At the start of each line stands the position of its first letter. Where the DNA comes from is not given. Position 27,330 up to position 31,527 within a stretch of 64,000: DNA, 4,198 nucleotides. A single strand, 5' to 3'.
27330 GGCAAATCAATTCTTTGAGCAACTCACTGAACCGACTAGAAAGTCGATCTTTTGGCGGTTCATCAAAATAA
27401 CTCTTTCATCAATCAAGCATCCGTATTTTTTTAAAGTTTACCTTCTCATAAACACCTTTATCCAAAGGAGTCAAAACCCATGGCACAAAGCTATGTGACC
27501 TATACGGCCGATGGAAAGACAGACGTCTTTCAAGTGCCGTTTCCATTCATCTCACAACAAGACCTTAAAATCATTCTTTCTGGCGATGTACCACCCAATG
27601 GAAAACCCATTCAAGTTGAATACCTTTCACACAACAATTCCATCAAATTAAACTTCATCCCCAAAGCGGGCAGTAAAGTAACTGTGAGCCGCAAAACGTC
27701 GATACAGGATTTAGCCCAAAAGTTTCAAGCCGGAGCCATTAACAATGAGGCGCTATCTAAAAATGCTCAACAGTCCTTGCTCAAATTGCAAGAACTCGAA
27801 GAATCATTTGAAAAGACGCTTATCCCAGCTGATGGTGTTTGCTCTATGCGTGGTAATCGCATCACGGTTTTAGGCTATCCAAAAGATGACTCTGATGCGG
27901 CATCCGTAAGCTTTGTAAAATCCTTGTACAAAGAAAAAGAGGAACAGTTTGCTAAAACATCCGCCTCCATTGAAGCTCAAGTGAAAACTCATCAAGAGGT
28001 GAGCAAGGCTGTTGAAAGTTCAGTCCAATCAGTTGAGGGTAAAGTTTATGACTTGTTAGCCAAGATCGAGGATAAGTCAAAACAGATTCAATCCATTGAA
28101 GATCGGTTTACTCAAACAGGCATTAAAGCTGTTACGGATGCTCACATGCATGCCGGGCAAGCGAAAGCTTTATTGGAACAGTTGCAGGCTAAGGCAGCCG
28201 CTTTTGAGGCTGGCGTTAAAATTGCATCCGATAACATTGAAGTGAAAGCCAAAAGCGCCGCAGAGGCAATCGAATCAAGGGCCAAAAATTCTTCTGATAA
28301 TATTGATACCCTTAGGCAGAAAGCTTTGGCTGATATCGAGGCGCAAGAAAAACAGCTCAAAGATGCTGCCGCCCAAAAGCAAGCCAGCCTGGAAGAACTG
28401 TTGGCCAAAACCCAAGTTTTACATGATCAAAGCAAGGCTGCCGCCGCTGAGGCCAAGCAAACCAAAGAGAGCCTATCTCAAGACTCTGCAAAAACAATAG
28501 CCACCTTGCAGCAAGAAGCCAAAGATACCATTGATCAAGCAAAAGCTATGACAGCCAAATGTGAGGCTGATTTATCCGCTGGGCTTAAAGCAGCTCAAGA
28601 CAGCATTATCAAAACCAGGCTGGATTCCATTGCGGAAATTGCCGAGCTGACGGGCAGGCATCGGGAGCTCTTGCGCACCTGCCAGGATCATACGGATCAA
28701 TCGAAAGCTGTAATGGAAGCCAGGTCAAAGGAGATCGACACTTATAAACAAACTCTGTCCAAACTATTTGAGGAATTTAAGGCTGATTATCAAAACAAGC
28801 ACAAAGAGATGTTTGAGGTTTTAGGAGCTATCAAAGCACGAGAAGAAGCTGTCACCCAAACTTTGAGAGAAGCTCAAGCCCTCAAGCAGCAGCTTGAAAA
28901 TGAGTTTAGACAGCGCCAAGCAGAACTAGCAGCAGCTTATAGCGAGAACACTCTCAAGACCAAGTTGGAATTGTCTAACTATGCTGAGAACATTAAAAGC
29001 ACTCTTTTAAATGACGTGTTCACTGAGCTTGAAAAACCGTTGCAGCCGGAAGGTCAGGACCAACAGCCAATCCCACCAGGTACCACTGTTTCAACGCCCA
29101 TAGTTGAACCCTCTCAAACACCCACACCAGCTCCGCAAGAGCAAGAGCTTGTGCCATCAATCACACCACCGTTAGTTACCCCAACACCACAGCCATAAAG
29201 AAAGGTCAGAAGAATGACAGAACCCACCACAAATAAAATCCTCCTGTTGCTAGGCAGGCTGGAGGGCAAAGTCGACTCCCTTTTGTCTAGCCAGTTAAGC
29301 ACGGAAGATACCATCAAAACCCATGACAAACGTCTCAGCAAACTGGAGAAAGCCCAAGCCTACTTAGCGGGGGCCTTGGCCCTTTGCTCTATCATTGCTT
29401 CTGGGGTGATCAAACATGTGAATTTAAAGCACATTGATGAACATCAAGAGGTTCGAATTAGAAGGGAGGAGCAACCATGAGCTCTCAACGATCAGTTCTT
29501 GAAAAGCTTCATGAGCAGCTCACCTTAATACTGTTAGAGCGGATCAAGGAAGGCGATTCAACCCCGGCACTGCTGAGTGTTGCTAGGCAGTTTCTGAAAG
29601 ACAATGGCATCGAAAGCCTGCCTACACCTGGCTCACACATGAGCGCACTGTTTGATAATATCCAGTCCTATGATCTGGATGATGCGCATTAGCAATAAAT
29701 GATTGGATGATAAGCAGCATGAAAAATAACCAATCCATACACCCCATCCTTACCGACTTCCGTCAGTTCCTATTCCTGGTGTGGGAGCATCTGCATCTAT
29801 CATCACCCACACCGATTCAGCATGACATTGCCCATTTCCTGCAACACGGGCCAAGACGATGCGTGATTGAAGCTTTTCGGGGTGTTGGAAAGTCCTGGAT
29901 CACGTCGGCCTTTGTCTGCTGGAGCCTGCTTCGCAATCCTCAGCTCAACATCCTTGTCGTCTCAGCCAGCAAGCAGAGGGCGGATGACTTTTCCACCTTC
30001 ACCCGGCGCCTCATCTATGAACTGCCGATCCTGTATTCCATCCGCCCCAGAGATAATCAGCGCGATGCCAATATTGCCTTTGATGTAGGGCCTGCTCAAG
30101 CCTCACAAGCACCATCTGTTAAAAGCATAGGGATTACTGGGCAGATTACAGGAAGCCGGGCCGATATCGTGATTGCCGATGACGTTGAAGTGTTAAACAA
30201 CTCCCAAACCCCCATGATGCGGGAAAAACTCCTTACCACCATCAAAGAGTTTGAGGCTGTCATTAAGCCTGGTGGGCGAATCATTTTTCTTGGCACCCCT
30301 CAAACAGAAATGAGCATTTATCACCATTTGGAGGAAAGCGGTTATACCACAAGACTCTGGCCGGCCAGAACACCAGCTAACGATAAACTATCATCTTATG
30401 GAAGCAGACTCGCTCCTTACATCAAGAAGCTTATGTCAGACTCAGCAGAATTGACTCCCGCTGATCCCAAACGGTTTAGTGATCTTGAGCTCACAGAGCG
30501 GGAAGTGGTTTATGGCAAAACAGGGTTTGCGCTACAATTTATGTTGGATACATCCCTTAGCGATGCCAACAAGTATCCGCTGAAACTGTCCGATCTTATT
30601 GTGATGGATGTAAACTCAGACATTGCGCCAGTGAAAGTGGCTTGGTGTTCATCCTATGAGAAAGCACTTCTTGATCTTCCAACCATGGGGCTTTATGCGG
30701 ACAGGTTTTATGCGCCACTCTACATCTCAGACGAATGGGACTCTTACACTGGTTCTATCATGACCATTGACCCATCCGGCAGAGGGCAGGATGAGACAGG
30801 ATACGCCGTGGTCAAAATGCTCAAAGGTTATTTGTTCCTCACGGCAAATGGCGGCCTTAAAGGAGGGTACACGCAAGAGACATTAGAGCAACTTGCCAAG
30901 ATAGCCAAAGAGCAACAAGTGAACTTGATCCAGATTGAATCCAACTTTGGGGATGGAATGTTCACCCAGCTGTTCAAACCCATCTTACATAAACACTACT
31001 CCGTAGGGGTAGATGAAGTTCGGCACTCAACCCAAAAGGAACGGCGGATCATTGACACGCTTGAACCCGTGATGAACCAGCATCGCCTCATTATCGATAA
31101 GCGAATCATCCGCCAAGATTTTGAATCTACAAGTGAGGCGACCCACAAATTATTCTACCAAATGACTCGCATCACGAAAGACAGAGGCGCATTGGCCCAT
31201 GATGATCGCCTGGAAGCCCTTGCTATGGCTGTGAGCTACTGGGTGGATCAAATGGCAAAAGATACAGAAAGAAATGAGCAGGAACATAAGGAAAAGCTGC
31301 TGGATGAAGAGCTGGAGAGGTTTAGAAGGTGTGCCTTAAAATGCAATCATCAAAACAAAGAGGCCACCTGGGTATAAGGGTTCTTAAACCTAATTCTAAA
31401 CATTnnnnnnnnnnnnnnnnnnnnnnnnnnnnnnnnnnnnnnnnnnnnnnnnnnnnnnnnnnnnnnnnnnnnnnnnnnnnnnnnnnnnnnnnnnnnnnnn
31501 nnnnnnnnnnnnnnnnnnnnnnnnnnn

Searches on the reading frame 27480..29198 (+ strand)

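Call 5: search_protein_families(library=pfam, proteins=[window:27480-29198:+], max_evalue=0.01)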
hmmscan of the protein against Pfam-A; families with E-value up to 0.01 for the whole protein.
window:27480-29198:+ (572 aa): 2 families
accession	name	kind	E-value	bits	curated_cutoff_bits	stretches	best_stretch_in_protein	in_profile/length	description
PF03906.20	Phage_T7_tail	-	1.9e-12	47.6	25.2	1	3-150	6-152/157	Phage T7 tail fibre protein, N-terminal domain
PF25228.1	Lips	-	0.00094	17.9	27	1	406-496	729-821/892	Lips protein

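Call 6: search_protein_families(library=phrogs, proteins=[window:27480-29198:+], max_evalue=0.01)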
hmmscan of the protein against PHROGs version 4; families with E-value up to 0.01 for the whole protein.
window:27480-29198:+ (572 aa): 10 families
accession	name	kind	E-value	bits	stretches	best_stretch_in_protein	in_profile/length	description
phrog_2710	-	tail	7.3e-18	65.3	1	1-186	8-176/781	tail fiber protein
phrog_26630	-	tail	3.3e-11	43.5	1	1-172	1-174/506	tail fiber protein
phrog_11393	-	tail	8.2e-10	38.9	1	4-171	3-143/538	tail fiber protein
phrog_28766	-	tail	1.6e-05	24.4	1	1-106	1-114/472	tail fiber protein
phrog_29288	-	unknown function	2.1e-05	23.1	1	1-179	1-183/1558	-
phrog_21412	-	tail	3.3e-05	22.8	1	1-133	265-391/1452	tail fiber protein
phrog_30017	-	unknown function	0.0011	17.9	1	3-147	7-159/1025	-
phrog_28871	-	unknown function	0.0013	17.5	1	4-155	8-162/946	-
phrog_27277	-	tail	0.0022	17.3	1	1-150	1-164/734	tail spike protein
phrog_18076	-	other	0.0059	17.9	0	127-210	18-104/106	hol-like chemotaxis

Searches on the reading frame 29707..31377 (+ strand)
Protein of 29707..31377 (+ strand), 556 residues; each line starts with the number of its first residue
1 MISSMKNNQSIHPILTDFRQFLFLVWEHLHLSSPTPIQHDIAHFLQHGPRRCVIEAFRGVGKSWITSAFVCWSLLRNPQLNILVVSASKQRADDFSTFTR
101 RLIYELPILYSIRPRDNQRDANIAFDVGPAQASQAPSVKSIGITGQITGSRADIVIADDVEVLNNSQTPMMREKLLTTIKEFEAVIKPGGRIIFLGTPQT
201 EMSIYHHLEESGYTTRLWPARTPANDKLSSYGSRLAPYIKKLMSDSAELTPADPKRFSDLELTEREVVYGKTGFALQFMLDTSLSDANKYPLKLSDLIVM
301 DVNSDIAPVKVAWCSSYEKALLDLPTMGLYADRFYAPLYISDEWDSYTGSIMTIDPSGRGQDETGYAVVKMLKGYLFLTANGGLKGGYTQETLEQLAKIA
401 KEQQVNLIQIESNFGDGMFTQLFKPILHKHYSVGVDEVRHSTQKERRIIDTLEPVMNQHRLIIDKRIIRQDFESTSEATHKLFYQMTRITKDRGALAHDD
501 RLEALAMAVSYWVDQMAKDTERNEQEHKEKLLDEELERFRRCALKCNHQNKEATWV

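Call 5: search_protein_families(library=pfam, proteins=[window:29707-31377:+], max_evalue=0.01)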
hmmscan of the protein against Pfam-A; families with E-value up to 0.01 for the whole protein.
window:29707-31377:+ (556 aa): 3 families
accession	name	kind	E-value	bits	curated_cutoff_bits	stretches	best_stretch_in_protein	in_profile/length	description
PF22530.2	Terminase-T7_RNaseH-like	-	1.6e-42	144.5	27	1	354-461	1-108/108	Terminase Bacteriophage T7, Ribonuclease H-like domain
PF03237.21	Terminase_6N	-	1.5e-07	31.8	22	1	58-166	6-111/215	Terminase large subunit, T4likevirus-type, N-terminal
PF17289.8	Terminase_6C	-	0.0011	19.4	22.6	1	353-510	2-153/155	Terminase RNaseH-like domain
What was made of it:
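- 29707..31377 (+): T7-type large terminase (TerL), the last late gene. The last ~50 nt of its 3' end fall outside the DNA homology with the paralogue. PF22530, 1.6e-42 (call 5).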

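Call 6: search_protein_families(library=phrogs, proteins=[window:29707-31377:+], max_evalue=0.01)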
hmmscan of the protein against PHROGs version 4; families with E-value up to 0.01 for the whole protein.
window:29707-31377:+ (556 aa): 6 families
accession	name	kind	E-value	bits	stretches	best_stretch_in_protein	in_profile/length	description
phrog_38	-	head and packaging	3.6e-116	390.7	1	15-530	270-721/760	terminase large subunit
phrog_17672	-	head and packaging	3e-69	234.8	1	35-359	51-390/395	terminase large subunit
phrog_15524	-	head and packaging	2e-63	215.2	1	349-534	4-195/249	terminase large subunit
phrog_4758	-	head and packaging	1.7e-30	107.1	1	38-225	46-236/243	terminase large subunit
phrog_2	-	head and packaging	9.9e-09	35.5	1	43-516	272-596/807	terminase large subunit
phrog_5989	-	head and packaging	2.1e-05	24.8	1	50-109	157-216/347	terminase large subunit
